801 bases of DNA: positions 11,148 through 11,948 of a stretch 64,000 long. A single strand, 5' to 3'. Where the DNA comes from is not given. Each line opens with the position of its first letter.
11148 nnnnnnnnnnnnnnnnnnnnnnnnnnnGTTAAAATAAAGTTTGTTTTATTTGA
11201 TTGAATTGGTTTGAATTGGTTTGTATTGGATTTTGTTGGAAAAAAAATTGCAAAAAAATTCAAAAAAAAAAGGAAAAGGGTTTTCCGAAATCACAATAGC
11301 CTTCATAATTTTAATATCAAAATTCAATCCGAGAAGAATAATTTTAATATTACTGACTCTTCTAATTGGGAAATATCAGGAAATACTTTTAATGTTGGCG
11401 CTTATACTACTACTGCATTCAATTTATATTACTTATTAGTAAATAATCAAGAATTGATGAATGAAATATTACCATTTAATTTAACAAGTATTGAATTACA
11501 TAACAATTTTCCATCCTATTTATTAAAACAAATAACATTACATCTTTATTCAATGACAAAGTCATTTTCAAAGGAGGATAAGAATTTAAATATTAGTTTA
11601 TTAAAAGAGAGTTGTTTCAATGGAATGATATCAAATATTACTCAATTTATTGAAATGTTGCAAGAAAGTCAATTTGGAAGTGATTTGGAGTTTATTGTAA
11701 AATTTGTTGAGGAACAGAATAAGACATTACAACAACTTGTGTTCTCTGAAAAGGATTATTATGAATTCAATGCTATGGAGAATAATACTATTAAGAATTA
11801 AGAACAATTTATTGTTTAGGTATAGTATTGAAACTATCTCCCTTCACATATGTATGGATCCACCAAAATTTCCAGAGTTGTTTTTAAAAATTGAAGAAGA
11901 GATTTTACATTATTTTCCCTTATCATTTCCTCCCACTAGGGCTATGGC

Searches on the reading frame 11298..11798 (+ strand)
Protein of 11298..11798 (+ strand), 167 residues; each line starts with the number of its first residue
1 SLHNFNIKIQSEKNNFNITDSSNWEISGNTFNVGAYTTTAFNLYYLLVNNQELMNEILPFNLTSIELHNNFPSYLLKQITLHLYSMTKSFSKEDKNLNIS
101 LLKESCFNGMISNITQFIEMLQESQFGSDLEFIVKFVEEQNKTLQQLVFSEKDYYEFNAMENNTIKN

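Call 22: search_protein_families(library=pfam, proteins=[window:11298-11798:+], max_evalue=1)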
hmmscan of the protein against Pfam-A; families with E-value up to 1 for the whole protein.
window:11298-11798:+ (167 aa): 1 family
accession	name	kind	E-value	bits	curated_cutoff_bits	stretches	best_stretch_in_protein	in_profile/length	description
PF11971.13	CAMSAP_CH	-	0.064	13.6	27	1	74-111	33-70/85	CAMSAP CH domain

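Call 28: find_homologous_proteins(query=window:11298-11798:+, max_evalue=0.01)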
Query window:11298-11798:+: 80 candidates shared short words with the query, none scored E <= 0.01.
